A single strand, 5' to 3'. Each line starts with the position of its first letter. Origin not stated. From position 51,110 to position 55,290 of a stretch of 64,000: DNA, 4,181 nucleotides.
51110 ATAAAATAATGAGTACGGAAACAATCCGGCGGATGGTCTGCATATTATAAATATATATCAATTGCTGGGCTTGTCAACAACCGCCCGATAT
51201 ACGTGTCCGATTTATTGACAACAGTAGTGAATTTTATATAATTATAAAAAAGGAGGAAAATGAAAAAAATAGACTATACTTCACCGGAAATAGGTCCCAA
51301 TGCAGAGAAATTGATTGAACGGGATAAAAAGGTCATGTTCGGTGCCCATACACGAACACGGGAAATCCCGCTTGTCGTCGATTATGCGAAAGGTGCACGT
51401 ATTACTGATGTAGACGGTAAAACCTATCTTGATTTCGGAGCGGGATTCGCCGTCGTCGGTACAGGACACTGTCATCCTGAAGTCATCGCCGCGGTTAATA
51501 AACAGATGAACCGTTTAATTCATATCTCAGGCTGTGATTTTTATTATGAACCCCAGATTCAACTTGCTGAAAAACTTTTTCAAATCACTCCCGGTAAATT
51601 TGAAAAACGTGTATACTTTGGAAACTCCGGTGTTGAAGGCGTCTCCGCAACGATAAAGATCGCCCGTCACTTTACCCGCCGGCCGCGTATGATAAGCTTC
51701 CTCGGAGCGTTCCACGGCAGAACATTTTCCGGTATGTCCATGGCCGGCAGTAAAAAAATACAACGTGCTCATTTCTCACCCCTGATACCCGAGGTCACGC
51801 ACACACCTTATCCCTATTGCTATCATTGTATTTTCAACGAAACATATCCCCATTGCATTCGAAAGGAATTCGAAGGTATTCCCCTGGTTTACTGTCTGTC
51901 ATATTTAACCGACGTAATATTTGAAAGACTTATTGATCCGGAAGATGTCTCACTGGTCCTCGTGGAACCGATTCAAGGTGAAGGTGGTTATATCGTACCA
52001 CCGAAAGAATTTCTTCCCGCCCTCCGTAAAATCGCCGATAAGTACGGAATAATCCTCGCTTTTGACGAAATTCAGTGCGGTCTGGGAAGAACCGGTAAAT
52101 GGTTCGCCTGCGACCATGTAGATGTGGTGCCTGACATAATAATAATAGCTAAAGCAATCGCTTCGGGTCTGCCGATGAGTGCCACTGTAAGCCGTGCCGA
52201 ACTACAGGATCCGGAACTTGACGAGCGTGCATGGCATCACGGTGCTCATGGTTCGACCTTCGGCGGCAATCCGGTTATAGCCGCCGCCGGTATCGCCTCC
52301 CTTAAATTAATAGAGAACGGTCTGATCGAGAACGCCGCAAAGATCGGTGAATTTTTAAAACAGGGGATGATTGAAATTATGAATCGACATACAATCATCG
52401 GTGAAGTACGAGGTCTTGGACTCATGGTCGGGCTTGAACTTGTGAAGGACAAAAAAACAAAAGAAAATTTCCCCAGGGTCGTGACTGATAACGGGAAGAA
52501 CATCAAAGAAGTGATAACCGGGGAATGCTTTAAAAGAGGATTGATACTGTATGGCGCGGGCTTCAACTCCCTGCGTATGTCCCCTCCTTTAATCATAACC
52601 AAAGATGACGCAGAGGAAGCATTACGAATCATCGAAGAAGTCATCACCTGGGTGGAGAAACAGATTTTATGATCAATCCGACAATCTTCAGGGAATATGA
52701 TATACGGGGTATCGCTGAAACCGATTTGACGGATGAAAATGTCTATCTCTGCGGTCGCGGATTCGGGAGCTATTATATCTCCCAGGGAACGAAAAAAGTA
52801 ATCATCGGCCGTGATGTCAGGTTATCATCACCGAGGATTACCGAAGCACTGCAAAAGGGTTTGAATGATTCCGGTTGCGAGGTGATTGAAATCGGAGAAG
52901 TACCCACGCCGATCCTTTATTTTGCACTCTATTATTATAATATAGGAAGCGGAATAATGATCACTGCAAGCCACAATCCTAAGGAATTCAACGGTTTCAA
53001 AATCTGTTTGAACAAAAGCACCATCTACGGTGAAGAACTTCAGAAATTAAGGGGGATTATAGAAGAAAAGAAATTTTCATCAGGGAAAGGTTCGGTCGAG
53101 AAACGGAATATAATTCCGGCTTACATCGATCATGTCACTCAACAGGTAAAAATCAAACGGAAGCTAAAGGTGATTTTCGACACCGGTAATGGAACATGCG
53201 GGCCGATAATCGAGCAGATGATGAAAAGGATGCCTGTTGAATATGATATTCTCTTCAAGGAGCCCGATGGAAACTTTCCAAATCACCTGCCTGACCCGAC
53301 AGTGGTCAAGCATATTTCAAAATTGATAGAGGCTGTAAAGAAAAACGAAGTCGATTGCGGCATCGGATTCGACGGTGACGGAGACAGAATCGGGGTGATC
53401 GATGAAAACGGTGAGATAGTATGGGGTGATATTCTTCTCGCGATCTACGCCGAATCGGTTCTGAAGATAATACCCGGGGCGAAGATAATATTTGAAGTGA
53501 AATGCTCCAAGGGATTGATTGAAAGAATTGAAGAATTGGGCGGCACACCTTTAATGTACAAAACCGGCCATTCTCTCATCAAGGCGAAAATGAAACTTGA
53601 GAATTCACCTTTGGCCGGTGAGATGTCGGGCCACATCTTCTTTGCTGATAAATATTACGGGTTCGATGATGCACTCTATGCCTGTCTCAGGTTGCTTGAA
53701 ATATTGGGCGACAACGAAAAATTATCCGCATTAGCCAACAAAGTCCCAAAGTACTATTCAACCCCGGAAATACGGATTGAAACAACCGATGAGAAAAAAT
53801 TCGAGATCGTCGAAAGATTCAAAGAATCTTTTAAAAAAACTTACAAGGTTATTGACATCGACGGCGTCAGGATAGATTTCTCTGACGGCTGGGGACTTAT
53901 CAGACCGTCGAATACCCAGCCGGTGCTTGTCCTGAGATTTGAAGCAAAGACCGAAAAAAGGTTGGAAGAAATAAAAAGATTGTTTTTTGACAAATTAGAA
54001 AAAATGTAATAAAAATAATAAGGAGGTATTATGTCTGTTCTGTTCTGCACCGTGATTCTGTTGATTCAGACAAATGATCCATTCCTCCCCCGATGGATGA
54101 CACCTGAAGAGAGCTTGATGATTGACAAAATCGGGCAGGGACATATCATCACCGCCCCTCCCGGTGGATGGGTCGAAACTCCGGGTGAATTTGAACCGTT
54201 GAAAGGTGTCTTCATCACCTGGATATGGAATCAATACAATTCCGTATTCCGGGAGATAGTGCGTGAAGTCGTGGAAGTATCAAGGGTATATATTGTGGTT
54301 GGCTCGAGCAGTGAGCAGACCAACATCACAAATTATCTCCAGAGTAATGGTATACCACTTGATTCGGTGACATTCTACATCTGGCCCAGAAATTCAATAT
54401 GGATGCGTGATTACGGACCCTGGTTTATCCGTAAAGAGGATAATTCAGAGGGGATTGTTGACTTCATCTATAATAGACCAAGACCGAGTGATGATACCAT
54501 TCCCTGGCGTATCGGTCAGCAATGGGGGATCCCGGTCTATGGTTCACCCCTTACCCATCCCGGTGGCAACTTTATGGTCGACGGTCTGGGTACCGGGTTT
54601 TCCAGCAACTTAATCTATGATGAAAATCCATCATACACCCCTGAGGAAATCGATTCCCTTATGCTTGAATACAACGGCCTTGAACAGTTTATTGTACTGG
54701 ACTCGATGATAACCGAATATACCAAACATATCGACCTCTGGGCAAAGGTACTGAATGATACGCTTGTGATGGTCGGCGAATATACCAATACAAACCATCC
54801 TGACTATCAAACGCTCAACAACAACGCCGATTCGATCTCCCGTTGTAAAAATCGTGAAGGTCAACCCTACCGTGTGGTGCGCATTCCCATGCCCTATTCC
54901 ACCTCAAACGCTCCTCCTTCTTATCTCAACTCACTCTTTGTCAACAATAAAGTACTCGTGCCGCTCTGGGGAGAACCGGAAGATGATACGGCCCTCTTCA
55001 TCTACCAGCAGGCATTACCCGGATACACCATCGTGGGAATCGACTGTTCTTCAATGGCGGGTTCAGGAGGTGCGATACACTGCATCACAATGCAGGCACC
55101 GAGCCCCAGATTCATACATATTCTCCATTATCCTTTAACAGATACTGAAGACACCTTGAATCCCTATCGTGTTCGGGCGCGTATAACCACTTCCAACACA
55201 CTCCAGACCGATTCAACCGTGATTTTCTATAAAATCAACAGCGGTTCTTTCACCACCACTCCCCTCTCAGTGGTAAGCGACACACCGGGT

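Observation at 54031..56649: T9SS-exported agmatine/peptidyl-arginine deiminase homologue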

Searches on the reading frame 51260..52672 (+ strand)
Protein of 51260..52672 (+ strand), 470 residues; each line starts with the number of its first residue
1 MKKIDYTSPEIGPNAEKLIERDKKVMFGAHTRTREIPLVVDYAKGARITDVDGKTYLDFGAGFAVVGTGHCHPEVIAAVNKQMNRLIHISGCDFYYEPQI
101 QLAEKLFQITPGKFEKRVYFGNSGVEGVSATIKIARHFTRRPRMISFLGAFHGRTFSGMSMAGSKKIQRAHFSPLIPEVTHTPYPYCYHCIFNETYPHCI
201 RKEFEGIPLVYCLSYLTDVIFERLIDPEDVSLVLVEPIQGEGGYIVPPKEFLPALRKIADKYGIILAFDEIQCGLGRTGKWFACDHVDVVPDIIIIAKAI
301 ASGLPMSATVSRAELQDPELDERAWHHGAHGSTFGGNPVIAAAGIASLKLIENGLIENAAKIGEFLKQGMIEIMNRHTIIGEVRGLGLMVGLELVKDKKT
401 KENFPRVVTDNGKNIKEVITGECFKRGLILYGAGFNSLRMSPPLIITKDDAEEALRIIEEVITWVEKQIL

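Call 6: search_protein_families(library=pfam, proteins=[window:51260-52672:+], max_evalue=0.001)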
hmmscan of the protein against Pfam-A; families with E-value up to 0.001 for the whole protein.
window:51260-52672:+ (470 aa): 1 family
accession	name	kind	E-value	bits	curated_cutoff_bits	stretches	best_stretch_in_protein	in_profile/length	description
PF00202.27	Aminotran_3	-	9e-113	377.4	30.5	1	33-462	6-403/403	Aminotransferase class-III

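Call 43: search_protein_families(library=ncbifam, proteins=[window:51260-52672:+], max_evalue=0.0001)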
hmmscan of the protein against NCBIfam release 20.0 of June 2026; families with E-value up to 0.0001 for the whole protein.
window:51260-52672:+ (470 aa): 69 families (the best 25 are shown)
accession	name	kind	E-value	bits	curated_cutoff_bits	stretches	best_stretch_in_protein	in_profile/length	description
NF004426.0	PRK05769.1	equivalog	9.3e-164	545.4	552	1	8-463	10-438/441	acetyl ornithine aminotransferase family protein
NF005993.0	PRK08117.1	subfamily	1.2e-135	452.5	574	1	17-467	7-432/433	aspartate aminotransferase family protein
NF006228.0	PRK08360.1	equivalog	3.8e-118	394.9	608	1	15-467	3-429/443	aspartate aminotransferase family protein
NF006368.0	PRK08593.1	equivalog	4.5e-110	368.3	570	1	15-467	6-434/448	aspartate aminotransferase family protein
NF005376.0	PRK06918.1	equivalog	5.1e-108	361.4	676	1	12-465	14-444/451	4-aminobutyrate--2-oxoglutarate transaminase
TIGR00700.1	GABAtrnsam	equivalog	2.1e-102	342.9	506.65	1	35-461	14-417/420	4-aminobutyrate--2-oxoglutarate transaminase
NF004714.0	PRK06058.1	subfamily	8.7e-101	337.7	639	1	12-463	20-445/447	4-aminobutyrate--2-oxoglutarate transaminase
NF004171.0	PRK05639.1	equivalog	1.6e-100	337.1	639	1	11-462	11-441/457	alanine/serine racemase family protein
TIGR00707.1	argD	subfamily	6e-100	334.7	410.05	1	36-462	9-380/381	acetylornithine/succinylornithine family transaminase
NF002874.0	PRK03244.1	equivalog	5.5e-99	331.7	457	2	200-465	154-395/399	acetylornithine transaminase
NF005692.0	PRK07495.1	equivalog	2.1e-98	329.8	724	1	38-466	24-423/425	4-aminobutyrate--2-oxoglutarate transaminase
NF045634.1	LeuMetRace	equivalog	4e-95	319.1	800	1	15-467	3-429/432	leucine/methionine racemase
NF002325.0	PRK01278.1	subfamily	5.2e-89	298.6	372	2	229-467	175-391/395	acetylornithine transaminase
NF004718.0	PRK06062.1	subfamily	5e-87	292.3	472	1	15-468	16-452/454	hypothetical protein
NF002797.0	PRK02936.1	equivalog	7.9e-87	291.5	496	2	215-463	154-378/385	acetylornithine transaminase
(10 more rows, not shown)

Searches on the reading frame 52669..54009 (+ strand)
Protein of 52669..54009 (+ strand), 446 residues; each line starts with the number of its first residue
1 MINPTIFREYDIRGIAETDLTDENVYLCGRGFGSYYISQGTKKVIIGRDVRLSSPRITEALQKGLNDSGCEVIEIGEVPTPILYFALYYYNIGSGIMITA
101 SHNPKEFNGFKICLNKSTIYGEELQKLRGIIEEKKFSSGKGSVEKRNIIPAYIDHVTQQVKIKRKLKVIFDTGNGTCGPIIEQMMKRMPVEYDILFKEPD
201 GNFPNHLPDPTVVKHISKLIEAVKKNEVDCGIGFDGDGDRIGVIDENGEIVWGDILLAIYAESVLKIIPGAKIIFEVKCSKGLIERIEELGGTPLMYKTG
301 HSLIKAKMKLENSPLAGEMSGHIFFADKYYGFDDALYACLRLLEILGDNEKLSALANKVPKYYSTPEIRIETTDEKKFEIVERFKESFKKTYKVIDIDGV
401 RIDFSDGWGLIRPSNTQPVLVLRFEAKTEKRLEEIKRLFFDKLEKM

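Call 6: search_protein_families(library=pfam, proteins=[window:52669-54009:+], max_evalue=0.001)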
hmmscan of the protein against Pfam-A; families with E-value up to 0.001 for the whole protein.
window:52669-54009:+ (446 aa): 4 families
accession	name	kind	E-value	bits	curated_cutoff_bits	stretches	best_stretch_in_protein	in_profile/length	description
PF02878.22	PGM_PMM_I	-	1.2e-35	122.7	22.5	1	6-136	3-136/138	Phosphoglucomutase/phosphomannomutase, alpha/beta/alpha domain I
PF02879.22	PGM_PMM_II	-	9.4e-25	87.6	29.3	1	151-248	2-103/103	Phosphoglucomutase/phosphomannomutase, alpha/beta/alpha domain II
PF02880.22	PGM_PMM_III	-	1.7e-22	80.2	20.7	1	252-361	1-113/115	Phosphoglucomutase/phosphomannomutase, alpha/beta/alpha domain III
PF00408.26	PGM_PMM_IV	-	5e-16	59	23.1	1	367-440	1-66/68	Phosphoglucomutase/phosphomannomutase, C-terminal domain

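Call 43: search_protein_families(library=ncbifam, proteins=[window:52669-54009:+], max_evalue=0.0001)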
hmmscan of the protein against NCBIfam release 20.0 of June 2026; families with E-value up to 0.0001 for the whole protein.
window:52669-54009:+ (446 aa): 6 families
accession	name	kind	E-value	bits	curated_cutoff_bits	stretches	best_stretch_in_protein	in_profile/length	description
NF046027.1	PhglucPhmanMutPgmG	equivalog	3.5e-157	523.7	600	1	3-444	6-451/460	phosphoglucomutase/phosphomannomutase PgmG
TIGR03990.1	Arch_GlmM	equivalog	2.7e-111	372.6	439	1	6-439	3-440/444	phosphoglucosamine mutase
NF007088.0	PRK09542.1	equivalog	2.4e-86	290.5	618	1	5-437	10-447/456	phosphomannomutase/phosphoglucomutase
NF011943.0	PRK15414.1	subfamily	3.8e-72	243.7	801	1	4-436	4-446/456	phosphomannomutase CpsG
TIGR01455.1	glmM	equivalog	1.7e-52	178.6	447.55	1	12-436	6-433/442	phosphoglucosamine mutase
NF005737.0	PRK07564.1-1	equivalog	1.9e-07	30.1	378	1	159-263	199-304/543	alpha-D-glucose phosphate-specific phosphoglucomutase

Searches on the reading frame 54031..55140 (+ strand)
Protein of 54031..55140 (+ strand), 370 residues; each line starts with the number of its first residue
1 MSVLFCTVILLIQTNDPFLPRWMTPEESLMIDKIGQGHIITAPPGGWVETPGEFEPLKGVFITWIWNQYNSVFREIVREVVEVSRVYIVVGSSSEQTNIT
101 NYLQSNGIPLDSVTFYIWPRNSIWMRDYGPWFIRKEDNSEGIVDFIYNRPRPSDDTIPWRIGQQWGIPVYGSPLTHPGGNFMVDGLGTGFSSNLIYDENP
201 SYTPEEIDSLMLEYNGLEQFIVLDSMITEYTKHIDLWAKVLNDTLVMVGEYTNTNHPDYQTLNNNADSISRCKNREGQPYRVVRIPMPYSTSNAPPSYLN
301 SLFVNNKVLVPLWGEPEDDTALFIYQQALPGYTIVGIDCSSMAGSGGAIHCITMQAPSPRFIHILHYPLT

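Call 34: search_dna_similar(query=window:54031-55140:+, collection=plasmids, mode=protein, max_evalue=0.001, max_rows=20)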
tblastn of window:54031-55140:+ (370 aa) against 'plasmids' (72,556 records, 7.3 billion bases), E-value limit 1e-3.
Records with a match: 67; places in all: 77; records where one place covers at least 80% of the query: 20.
Best place of each record, by identity: <60% 67.
By first word of the organism name: Vibrio 10; Enterococcus 7; Shinella 4; Bacillus 4; Azospirillum 4; Tsukamurella 3; Prevotella 2; Photobacterium 2; Listeria 2; Cetobacterium 2; and 24 more.
By predicted mobility (MOB-suite, as given by PLSDB): non-mobilizable 59; mobilizable 6; conjugative 2.
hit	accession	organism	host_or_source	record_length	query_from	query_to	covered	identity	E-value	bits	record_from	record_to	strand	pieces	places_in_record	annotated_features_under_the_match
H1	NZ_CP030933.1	Enterococcus gilvus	cow,milk,milk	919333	41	358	86%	26.9%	5e-18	93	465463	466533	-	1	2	aguA: agmatine deiminase | APC family permease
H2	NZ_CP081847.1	Enterococcus raffinosus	Homo sapiens,feces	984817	41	358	86%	26.0%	1e-17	92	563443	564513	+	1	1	aguA: agmatine deiminase | APC family permease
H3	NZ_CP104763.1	Enterococcus raffinosus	-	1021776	41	358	86%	26.0%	1e-17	92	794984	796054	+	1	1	record has no annotation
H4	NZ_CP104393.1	Enterococcus raffinosus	fermented food (Meju)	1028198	41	358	86%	26.0%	1e-17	92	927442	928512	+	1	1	record has no annotation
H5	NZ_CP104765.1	Enterococcus raffinosus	Homo sapiens,urine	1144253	41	358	86%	25.8%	4e-17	91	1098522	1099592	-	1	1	record has no annotation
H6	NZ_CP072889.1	Enterococcus raffinosus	stream/river surface water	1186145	41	358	86%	25.8%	4e-17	91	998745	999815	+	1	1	record has no annotation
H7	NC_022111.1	Prevotella sp. oral taxon 299 str. F0039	Homo sapiens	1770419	51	358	83%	26.1%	4e-19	97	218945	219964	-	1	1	none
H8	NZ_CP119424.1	Photobacterium sp. DA100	-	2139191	29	361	90%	24.1%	2e-19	97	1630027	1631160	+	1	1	none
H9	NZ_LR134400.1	Listeria monocytogenes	Homo sapiens,Vein blood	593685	51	370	86%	24.0%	7e-15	84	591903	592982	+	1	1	aguA: agmatine deiminase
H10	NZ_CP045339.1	Vibrio sp. THAF190c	pure culture,Surface of a polyethylene ...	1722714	51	364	85%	24.3%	2e-18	95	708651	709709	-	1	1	none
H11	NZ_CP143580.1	Enterococcus faecalis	Homo sapiens,bacterial isolate,sonicate ...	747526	41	358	86%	23.6%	5e-16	87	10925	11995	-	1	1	aguA: agmatine deiminase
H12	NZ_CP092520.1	Cetobacterium somerae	Danio rerio,tissue sample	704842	111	357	67%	30.1%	6e-24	110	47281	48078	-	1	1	agmatine deiminase family protein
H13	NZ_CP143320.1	Cetobacterium somerae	intestine of Yellow Catfish,pure culture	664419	111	357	67%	30.1%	6e-24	110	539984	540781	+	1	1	agmatine deiminase family protein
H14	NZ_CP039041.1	Piscirickettsia salmonis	Salmo salar,cell culture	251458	93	359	72%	27.4%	3e-23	108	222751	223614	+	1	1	agmatine deiminase family protein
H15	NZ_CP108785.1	Embleya sp. NBC_00888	-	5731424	104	357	69%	28.5%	4e-24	111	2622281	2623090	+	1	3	none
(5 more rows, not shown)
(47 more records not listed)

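Call 35: get_annotated_region(hit=H11, flank=300)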
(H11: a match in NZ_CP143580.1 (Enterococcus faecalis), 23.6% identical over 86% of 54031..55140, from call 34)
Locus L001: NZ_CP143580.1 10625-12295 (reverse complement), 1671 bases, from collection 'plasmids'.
description: Enterococcus faecalis strain IDRL-9065 plasmid unnamed1, complete sequence
organism: Enterococcus faecalis (NCBI taxid 1351)
taxonomy: Bacteria; Bacillota; Bacilli; Lactobacillales; Enterococcaceae; Enterococcus; Enterococcus faecalis
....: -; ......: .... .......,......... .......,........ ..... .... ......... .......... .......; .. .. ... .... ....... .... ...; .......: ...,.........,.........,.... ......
typing (MOB-suite, as given by PLSDB): conjugative; relaxase MOBP; mating-pair formation MPF_T
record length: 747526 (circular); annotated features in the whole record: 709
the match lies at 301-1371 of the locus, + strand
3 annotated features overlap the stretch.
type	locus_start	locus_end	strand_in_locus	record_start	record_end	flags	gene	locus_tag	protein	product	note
CDS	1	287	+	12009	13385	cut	-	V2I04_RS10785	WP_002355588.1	APC family permease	-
CDS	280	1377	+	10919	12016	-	aguA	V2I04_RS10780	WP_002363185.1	agmatine deiminase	GO:0009446 - putrescine biosynthetic process [Evidence IEA]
CDS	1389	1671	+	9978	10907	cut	arcC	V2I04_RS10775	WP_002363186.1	carbamate kinase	GO:0006520 - amino acid metabolic process [Evidence IEA]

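Call 36: get_annotated_region(hit=H9, flank=300)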
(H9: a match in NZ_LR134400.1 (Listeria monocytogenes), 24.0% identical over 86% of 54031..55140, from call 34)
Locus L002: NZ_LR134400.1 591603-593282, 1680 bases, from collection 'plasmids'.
description: Listeria monocytogenes strain NCTC7974 plasmid 3, complete sequence
organism: Listeria monocytogenes (NCBI taxid 1639)
taxonomy: Bacteria; Bacillota; Bacilli; Bacillales; Listeriaceae; Listeria; Listeria monocytogenes
host: -; source: Homo sapiens,Vein blood; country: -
typing (MOB-suite, as given by PLSDB): non-mobilizable
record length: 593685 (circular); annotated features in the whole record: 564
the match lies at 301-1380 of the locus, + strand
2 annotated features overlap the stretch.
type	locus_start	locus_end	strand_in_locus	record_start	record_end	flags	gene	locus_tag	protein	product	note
CDS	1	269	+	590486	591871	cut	-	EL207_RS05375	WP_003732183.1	amino acid permease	GO:0055085 - transmembrane transport [Evidence IEA]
CDS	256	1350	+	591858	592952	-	aguA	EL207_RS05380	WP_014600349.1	agmatine deiminase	GO:0009446 - putrescine biosynthetic process [Evidence IEA]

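Call 37: get_annotated_region(hit=H12, flank=500)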
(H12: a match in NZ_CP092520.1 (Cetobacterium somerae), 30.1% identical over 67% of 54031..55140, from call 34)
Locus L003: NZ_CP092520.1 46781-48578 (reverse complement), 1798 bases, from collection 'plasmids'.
description: Cetobacterium somerae strain CS2105-BJ plasmid unnamed1, complete sequence
organism: Cetobacterium somerae (NCBI taxid 188913)
taxonomy: Bacteria; Fusobacteriota; Fusobacteriia; Fusobacteriales; Fusobacteriaceae; Cetobacterium; Cetobacterium somerae
host: -; source: Danio rerio,tissue sample; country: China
typing (MOB-suite, as given by PLSDB): non-mobilizable
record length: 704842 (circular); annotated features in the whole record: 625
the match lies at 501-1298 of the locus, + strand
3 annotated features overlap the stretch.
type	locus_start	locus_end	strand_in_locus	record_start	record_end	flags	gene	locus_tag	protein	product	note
CDS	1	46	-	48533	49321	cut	-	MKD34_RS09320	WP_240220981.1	threonine/serine exporter family protein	-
CDS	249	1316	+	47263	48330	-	-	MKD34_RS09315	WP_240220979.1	agmatine deiminase family protein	-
CDS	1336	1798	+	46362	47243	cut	aguB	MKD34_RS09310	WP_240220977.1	N-carbamoylputrescine amidase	GO:0009446 - putrescine biosynthetic process [Evidence IEA]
